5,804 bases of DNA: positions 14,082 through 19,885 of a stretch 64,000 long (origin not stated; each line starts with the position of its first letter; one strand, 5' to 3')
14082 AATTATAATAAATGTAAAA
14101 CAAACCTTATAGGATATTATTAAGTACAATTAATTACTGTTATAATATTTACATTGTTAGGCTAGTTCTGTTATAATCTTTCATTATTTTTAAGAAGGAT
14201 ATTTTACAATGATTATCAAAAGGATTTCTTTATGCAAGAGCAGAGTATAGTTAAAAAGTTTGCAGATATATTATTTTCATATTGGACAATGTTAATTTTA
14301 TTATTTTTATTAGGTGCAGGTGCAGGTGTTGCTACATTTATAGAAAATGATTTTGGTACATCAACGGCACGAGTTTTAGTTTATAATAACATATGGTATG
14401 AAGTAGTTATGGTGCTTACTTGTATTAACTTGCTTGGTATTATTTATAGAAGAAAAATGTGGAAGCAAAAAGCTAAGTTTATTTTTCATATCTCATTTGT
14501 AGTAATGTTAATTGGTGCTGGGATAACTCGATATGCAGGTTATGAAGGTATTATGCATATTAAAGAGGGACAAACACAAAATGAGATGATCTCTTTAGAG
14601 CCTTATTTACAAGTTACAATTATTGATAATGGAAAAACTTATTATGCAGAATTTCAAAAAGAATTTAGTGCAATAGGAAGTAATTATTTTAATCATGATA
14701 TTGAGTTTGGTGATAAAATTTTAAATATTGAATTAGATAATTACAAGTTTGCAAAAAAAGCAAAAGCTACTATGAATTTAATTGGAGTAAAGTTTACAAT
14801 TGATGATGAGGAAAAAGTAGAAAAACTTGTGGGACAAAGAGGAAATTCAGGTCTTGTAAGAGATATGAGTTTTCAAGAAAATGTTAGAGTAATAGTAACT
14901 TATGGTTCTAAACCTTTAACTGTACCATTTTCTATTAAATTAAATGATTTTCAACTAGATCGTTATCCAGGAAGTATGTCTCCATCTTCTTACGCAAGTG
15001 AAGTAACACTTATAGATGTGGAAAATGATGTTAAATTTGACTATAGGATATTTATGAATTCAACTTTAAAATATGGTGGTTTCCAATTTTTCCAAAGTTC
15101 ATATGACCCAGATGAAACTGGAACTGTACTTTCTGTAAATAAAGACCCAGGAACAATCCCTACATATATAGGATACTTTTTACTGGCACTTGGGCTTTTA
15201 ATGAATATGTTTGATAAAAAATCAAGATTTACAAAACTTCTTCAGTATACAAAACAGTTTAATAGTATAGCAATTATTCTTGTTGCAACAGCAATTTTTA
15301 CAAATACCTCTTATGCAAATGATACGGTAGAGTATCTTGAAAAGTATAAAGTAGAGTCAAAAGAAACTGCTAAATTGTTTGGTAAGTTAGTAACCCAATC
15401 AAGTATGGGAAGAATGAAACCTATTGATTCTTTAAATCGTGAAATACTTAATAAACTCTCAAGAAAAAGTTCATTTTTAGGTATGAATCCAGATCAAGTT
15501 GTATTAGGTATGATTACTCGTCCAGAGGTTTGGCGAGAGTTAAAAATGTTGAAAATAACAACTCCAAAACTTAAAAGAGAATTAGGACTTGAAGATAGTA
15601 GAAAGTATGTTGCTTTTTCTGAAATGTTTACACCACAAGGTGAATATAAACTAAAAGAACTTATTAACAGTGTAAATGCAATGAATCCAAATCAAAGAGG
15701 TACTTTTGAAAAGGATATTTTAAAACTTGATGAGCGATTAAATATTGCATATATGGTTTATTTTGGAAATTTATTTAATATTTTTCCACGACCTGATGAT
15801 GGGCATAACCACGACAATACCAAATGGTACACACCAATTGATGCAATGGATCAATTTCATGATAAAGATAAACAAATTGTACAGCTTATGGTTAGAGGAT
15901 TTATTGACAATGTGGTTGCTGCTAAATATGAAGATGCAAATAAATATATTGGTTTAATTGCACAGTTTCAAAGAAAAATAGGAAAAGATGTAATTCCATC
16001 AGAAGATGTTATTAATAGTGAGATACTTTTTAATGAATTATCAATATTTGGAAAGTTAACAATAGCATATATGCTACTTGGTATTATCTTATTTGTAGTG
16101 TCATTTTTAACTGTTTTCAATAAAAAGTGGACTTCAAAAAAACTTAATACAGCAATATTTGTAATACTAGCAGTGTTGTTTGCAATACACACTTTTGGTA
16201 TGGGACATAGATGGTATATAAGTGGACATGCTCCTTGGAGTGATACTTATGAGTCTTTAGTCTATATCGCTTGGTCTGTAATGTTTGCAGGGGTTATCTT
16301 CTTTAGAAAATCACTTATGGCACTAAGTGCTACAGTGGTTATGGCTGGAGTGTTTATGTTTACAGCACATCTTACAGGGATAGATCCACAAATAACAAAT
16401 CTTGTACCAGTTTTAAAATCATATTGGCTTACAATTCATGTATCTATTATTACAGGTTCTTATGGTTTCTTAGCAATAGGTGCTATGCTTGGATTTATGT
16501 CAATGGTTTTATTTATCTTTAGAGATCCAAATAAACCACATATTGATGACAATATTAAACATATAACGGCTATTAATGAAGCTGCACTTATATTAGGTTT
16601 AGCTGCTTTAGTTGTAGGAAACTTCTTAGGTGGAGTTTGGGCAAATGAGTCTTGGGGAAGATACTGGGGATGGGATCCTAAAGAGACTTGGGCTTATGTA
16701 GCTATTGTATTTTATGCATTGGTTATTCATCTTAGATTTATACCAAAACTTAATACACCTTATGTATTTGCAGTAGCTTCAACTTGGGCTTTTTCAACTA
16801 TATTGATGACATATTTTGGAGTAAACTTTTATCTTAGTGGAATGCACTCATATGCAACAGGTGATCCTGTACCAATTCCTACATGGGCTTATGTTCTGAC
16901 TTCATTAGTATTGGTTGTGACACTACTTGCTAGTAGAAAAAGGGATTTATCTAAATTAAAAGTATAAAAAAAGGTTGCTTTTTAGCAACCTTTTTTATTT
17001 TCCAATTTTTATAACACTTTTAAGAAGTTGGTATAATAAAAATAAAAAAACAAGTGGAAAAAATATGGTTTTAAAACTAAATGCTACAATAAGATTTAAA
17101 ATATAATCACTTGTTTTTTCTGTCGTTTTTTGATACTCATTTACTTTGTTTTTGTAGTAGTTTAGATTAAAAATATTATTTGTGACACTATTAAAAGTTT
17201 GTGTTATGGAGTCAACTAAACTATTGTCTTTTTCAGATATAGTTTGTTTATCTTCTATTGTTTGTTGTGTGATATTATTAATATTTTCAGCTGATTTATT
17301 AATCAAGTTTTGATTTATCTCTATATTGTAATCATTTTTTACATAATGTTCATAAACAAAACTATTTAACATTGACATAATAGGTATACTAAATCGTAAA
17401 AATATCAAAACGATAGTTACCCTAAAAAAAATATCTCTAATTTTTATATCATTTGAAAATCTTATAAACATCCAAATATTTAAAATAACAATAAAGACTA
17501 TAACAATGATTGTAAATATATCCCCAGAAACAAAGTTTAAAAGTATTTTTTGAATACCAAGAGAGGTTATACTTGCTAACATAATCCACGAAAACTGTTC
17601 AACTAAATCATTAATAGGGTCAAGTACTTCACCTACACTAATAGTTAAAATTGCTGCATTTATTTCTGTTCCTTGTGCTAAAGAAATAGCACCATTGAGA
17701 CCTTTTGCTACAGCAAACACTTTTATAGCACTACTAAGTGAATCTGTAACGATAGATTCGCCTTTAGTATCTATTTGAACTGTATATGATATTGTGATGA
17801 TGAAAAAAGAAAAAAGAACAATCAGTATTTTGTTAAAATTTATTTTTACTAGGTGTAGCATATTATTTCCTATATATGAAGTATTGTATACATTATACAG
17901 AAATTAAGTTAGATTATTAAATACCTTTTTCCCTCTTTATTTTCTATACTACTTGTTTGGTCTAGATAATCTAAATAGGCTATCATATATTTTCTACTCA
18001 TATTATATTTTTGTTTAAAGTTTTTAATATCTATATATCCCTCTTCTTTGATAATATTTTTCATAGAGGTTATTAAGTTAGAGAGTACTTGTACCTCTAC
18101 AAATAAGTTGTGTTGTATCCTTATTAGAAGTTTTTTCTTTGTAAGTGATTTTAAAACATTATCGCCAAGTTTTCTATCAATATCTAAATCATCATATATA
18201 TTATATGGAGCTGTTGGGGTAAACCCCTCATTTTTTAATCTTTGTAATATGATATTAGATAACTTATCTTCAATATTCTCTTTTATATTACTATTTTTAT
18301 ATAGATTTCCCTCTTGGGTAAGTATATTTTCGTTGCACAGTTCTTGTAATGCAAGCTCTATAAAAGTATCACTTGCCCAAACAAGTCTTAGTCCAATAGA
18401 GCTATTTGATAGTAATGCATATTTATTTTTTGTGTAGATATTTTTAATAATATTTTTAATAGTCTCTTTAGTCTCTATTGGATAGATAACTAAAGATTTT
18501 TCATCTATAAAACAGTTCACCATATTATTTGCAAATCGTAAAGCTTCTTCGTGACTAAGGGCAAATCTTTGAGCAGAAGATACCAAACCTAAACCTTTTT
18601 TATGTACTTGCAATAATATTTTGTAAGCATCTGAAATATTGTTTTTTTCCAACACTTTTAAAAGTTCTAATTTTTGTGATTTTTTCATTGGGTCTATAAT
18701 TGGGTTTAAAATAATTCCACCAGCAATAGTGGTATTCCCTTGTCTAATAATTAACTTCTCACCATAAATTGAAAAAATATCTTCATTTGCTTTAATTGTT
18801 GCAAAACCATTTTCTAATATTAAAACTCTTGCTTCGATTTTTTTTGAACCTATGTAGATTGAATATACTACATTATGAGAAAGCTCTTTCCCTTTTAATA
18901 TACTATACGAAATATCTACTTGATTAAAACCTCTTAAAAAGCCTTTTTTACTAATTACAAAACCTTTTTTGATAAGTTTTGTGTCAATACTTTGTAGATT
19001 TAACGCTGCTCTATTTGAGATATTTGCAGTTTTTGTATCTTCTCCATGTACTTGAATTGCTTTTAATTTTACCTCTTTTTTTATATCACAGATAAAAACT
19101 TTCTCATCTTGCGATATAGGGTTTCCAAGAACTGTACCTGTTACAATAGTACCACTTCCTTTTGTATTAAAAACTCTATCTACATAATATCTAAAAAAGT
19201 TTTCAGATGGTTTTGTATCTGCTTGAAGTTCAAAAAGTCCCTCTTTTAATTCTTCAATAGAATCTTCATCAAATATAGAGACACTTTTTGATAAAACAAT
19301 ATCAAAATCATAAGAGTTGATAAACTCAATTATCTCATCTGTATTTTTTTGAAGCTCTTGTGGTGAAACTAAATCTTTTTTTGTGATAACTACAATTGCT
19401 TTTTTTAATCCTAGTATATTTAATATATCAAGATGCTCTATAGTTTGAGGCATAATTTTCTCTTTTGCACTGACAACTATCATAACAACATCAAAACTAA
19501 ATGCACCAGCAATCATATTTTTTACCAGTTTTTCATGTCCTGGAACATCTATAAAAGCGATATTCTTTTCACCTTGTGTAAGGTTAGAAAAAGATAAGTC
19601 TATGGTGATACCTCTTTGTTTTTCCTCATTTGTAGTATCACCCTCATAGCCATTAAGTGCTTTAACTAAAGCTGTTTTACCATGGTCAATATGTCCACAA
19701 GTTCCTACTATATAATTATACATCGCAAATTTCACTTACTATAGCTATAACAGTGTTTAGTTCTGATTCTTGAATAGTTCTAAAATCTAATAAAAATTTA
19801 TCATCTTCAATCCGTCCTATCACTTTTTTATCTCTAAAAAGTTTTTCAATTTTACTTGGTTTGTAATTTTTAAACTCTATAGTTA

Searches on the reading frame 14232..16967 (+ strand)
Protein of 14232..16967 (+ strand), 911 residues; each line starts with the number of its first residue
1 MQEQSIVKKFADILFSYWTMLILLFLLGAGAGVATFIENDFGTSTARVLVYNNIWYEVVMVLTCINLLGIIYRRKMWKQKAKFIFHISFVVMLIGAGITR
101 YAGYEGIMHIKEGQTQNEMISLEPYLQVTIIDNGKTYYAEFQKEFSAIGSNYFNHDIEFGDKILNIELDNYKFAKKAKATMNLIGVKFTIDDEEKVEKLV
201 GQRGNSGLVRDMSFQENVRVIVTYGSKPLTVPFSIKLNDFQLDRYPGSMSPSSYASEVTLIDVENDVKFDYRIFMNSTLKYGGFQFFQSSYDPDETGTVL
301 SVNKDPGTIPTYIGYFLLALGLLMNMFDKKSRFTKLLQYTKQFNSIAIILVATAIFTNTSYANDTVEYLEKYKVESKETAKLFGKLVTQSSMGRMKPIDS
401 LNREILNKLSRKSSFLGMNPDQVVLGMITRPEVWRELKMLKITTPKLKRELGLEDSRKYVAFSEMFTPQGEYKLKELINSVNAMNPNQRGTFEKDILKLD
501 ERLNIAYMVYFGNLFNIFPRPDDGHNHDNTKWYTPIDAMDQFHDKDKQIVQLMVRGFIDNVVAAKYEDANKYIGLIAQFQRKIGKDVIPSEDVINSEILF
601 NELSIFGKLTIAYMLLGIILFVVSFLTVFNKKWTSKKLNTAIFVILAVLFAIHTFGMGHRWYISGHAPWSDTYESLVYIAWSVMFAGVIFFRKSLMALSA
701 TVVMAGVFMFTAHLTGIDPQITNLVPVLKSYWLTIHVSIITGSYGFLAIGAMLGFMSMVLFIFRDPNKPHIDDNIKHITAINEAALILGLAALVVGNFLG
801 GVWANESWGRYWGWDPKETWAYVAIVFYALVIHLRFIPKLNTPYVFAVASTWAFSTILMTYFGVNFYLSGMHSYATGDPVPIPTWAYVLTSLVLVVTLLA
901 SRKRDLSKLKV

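Call 3: search_protein_families(library=pfam, proteins=[window:14232-16967:+], max_evalue=0.01)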
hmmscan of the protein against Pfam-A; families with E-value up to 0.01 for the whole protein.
window:14232-16967:+ (911 aa): 2 families
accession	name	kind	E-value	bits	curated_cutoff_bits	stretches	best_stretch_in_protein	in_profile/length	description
PF01578.25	Cytochrom_C_asm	-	2.6e-36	125.7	29.9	1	669-872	1-212/212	Cytochrome C assembly protein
PF05140.19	ResB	-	1.8e-22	80.3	24.6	2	197-294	171-268/486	ResB-like family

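Call 4: search_protein_families(library=ncbifam, proteins=[window:14232-16967:+], max_evalue=0.01)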
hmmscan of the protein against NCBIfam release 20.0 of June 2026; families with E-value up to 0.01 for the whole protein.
window:14232-16967:+ (911 aa): 2 families
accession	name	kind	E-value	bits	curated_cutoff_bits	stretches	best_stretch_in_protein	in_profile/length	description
TIGR03144.1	cytochr_II_ccsB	equivalog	8.9e-46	156.6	187.6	1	648-875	4-252/252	c-type cytochrome biogenesis protein CcsB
TIGR01191.1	ccmC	subfamily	0.00059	19.8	186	1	779-876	46-144/184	heme ABC transporter permease CcmC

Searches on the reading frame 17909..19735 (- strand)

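Call 21: search_protein_families(library=pfam, proteins=[window:17909-19735:-], max_evalue=0.0001)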
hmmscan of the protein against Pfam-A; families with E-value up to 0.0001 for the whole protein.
window:17909-19735:- (608 aa): 4 families
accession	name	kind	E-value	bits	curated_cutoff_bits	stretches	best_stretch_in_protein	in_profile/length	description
PF00009.33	GTP_EFTU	-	2.9e-29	102.4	26.5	1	9-153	5-168/188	Elongation factor Tu GTP binding domain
PF09107.17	SelB-wing_3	-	1.1e-12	47.7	23.2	1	561-606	2-47/47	Elongation factor SelB, winged helix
PF01926.29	MMR_HSR1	-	8.8e-08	32.7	21.9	1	10-119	2-113/113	50S ribosome-binding GTPase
PF25461.1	Beta-barrel_SelB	-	1.5e-07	32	27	1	278-345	7-76/80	Selenocysteine-specific elongation factor, beta-barrel domain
